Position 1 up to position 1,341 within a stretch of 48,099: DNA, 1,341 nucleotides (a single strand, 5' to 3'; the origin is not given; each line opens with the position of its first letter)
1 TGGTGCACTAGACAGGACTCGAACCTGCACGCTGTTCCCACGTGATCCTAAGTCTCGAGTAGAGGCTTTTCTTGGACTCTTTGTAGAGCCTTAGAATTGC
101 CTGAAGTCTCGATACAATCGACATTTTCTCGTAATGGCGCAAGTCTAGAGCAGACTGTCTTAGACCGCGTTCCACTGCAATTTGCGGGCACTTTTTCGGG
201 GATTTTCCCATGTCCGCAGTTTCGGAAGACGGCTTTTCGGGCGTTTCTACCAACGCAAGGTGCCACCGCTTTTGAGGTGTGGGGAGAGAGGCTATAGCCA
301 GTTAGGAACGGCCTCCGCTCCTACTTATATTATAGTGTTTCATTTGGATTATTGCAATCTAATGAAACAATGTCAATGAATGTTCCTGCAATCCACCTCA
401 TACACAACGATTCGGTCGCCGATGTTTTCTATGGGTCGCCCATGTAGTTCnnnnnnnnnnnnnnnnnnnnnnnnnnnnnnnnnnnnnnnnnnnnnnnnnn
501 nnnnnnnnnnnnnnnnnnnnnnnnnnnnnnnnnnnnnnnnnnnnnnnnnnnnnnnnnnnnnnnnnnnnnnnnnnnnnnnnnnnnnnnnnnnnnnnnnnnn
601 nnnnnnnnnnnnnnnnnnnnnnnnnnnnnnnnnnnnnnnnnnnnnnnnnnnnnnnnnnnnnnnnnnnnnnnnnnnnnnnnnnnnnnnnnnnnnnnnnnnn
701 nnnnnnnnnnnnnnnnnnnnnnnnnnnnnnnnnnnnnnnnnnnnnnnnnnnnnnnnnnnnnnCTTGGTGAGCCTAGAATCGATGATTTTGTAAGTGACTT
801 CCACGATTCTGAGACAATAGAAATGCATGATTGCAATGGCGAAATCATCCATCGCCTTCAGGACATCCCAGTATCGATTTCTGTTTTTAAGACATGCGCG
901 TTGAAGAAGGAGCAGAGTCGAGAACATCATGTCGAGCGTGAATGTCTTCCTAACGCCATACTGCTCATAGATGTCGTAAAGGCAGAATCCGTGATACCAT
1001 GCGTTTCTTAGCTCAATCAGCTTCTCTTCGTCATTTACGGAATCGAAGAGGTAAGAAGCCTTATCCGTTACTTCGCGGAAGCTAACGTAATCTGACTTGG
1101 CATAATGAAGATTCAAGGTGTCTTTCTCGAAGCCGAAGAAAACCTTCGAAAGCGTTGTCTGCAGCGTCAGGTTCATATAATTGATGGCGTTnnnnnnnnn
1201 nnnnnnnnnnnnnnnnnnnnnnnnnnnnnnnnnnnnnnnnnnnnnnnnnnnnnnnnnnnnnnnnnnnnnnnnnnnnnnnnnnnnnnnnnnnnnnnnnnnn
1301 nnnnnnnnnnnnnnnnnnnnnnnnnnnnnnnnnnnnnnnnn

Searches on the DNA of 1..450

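Call 73: search_rna_families(source=window, start=1, end=450, threshold=evalue, max_evalue=1, show_alignments=1)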
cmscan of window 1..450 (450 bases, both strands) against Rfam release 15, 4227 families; matches with E-value up to 1: 0.
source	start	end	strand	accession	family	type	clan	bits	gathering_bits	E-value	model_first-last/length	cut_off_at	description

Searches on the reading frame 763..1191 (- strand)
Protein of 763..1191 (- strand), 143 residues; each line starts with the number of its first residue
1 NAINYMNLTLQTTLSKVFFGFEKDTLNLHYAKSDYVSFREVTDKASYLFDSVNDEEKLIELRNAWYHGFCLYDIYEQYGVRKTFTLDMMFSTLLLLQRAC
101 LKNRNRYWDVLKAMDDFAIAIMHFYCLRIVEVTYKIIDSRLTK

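Call 98: search_solved_structures(query=A7, max_evalue=10, show_alignments=3)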
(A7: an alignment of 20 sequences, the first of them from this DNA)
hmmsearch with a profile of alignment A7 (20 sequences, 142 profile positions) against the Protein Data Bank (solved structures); distinct sequences matched with E-value up to 10: 5.
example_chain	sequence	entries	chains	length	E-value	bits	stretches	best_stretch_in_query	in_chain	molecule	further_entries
2f22_A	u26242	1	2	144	0.025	18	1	4-43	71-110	BH3987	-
6htf_B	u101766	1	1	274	0.23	14.9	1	20-110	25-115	rF10 repebody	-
5cwh_A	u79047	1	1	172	0.41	14.1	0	88-128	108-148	Designed helical repeat protein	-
5h78_A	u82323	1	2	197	0.61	13.5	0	88-127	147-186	cAMP-dependent protein kinase type II-alpha regulatory subunit,DHR14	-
5h7c_A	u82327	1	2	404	1.1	12.7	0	88-126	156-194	Immunoglobulin G-binding protein A, DHR14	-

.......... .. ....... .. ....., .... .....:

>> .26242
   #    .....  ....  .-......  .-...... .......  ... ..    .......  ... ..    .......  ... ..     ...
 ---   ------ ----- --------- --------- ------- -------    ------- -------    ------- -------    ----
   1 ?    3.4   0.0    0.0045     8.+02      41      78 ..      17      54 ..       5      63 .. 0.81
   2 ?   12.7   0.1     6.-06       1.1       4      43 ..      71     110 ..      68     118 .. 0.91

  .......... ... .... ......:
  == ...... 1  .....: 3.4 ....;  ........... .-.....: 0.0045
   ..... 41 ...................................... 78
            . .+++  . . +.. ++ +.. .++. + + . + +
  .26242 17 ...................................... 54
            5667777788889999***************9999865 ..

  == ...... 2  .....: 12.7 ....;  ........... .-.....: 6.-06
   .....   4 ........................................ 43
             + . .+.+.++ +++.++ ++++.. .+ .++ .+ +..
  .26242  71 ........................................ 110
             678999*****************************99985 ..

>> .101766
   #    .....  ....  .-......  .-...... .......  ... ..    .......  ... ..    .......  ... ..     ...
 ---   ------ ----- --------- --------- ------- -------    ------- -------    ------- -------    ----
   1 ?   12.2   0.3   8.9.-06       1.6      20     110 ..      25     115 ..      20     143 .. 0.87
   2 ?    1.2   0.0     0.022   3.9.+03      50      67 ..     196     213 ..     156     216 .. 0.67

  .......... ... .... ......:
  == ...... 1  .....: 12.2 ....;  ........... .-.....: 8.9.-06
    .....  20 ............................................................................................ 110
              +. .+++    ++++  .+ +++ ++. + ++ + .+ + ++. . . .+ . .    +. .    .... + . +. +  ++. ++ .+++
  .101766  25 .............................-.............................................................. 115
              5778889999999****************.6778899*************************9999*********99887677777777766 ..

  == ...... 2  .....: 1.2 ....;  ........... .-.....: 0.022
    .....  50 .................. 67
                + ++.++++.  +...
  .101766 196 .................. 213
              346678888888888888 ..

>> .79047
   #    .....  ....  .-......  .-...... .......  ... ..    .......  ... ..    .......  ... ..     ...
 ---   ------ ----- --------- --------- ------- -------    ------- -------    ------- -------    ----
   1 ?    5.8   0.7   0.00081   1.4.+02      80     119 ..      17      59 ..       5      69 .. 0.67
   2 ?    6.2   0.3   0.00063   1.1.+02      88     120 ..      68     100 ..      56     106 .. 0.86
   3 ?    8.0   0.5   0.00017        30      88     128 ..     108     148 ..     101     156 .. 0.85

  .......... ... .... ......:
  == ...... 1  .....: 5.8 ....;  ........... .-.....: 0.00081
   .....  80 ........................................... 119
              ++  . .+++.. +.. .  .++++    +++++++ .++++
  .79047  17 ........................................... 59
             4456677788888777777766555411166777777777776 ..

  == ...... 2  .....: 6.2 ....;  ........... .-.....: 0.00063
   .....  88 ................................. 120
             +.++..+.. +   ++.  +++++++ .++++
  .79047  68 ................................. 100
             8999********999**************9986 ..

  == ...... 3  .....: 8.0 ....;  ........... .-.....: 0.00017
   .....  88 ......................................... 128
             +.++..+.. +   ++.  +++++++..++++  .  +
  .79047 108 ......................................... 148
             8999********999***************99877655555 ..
